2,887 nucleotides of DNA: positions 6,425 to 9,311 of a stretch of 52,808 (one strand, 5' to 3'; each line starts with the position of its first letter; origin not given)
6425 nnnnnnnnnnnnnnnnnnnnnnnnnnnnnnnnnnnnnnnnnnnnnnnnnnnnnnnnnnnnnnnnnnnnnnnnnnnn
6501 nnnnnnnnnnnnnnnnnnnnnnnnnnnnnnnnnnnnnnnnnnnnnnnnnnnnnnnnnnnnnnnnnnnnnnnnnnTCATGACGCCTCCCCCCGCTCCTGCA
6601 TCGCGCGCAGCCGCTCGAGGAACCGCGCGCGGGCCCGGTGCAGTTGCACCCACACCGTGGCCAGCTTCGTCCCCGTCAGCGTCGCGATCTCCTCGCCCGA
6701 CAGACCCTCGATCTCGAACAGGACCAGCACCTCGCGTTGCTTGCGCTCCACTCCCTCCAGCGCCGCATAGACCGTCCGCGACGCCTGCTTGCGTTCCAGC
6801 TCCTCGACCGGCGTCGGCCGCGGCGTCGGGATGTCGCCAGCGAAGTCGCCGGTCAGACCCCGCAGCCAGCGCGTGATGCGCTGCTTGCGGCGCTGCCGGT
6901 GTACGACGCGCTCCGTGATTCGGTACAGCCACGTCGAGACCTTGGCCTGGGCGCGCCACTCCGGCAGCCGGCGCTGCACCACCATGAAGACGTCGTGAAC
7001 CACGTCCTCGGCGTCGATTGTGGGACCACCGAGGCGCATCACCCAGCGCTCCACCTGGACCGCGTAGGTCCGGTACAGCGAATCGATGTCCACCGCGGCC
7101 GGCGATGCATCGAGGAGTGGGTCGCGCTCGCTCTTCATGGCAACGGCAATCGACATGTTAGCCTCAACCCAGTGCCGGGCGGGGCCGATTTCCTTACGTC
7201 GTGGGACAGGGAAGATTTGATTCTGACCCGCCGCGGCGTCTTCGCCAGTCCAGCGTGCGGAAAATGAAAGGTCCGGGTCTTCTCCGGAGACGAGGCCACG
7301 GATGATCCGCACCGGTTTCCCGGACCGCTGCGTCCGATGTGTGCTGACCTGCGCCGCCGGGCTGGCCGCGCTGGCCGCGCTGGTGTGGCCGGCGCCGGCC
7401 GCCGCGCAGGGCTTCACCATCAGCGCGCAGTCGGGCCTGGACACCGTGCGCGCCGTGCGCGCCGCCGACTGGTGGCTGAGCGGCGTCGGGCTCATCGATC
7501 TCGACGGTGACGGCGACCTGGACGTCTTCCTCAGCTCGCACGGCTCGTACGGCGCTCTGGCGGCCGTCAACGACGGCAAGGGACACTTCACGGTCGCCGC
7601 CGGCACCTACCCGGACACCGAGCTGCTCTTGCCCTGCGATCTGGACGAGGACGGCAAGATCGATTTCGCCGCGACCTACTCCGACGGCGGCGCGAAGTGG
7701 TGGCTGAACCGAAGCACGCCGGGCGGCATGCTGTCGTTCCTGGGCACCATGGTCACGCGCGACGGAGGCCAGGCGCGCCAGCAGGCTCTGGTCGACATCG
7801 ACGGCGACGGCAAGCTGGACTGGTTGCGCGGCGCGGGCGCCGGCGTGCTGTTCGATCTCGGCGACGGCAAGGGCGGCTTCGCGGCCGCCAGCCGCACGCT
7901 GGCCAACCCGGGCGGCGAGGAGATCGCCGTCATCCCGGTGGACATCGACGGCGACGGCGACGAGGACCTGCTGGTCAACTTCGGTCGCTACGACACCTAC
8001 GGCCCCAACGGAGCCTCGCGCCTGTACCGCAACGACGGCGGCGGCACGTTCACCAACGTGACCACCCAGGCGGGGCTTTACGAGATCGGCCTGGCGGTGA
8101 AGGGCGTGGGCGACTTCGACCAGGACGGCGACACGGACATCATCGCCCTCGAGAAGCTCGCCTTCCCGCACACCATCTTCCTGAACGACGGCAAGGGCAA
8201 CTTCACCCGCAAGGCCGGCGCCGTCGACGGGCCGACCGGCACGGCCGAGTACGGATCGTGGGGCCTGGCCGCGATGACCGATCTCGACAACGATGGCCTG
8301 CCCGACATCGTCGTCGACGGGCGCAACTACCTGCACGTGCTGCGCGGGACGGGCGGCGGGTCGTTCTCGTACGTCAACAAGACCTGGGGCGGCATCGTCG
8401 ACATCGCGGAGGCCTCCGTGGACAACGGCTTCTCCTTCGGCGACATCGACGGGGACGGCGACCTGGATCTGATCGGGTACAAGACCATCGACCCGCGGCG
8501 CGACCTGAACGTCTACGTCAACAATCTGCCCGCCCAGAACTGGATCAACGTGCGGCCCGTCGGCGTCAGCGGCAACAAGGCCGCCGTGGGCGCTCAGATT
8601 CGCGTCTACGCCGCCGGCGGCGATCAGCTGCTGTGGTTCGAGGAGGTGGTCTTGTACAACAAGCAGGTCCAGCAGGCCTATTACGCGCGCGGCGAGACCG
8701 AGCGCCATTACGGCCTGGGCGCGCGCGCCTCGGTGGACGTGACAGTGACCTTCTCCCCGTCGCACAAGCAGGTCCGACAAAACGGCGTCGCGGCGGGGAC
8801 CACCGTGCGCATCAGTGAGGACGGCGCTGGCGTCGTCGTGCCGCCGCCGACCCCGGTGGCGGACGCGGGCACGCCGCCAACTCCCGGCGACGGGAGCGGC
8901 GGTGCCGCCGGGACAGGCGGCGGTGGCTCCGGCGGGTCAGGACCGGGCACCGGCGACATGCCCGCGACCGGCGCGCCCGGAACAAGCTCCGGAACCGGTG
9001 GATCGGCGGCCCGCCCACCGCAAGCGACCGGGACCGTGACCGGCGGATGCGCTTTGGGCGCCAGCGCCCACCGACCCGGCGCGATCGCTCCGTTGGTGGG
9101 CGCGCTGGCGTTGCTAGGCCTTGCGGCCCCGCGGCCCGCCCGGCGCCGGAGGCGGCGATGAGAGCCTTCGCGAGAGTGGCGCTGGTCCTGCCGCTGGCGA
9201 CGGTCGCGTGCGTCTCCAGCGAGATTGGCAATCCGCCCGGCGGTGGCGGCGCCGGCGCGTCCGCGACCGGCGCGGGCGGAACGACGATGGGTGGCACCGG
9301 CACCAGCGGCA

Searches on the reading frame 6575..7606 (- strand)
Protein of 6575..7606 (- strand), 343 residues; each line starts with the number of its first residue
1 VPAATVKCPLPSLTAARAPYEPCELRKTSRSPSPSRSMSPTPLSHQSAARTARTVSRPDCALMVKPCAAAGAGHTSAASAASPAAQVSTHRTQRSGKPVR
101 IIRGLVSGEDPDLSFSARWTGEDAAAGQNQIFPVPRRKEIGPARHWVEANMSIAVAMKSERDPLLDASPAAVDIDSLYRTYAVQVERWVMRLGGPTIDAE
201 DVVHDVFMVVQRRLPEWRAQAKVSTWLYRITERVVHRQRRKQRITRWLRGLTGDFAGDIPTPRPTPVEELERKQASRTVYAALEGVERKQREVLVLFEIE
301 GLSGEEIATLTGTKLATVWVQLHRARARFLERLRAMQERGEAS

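Call 106: search_protein_families(library=pfam, proteins=[window:6575-7606:-], max_evalue=0.0001)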
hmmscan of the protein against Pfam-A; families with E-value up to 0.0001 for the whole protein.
window:6575-7606:- (343 aa): 2 families
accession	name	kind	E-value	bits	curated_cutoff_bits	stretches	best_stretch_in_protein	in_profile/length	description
PF08281.18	Sigma70_r4_2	-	2.1e-13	50.1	25.7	1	278-328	3-53/54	Sigma-70, region 4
PF04542.20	Sigma70_r2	-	1.5e-12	47.5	24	1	177-243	1-69/71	Sigma-70 region 2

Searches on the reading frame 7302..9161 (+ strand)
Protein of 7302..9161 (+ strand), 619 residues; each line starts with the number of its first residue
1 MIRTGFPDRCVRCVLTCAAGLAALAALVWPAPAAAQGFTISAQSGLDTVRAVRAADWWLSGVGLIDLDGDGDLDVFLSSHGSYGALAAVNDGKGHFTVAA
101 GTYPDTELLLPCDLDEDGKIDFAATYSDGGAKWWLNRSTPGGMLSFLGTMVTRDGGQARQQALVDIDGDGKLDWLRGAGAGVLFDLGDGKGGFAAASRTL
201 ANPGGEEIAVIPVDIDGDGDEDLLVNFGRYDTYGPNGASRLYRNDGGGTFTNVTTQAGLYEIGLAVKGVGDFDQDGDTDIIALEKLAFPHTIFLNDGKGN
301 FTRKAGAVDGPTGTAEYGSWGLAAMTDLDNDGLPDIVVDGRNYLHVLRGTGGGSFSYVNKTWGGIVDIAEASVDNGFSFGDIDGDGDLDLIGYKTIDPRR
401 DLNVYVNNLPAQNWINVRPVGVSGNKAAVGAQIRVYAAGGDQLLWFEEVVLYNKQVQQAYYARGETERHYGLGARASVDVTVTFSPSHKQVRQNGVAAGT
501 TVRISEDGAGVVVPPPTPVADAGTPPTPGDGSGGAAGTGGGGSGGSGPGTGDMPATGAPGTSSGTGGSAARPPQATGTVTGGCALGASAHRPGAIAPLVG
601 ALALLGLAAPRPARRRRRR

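Call 71: search_protein_families(library=pfam, proteins=[window:7302-9161:+], max_evalue=0.001)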
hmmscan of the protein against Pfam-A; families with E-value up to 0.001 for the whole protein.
window:7302-9161:+ (619 aa): 3 families
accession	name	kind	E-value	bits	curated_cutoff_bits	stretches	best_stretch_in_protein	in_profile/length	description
PF13517.12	FG-GAP_3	-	3.2e-32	111.4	26.9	5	327-391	1-60/61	FG-GAP-like repeat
PF01839.29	FG-GAP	-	1.8e-09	37.7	22.1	0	212-242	7-35/37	FG-GAP repeat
PF07593.17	UnbV_ASPIC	-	0.00086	19.6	23.4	0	428-502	1-67/68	ASPIC and UnbV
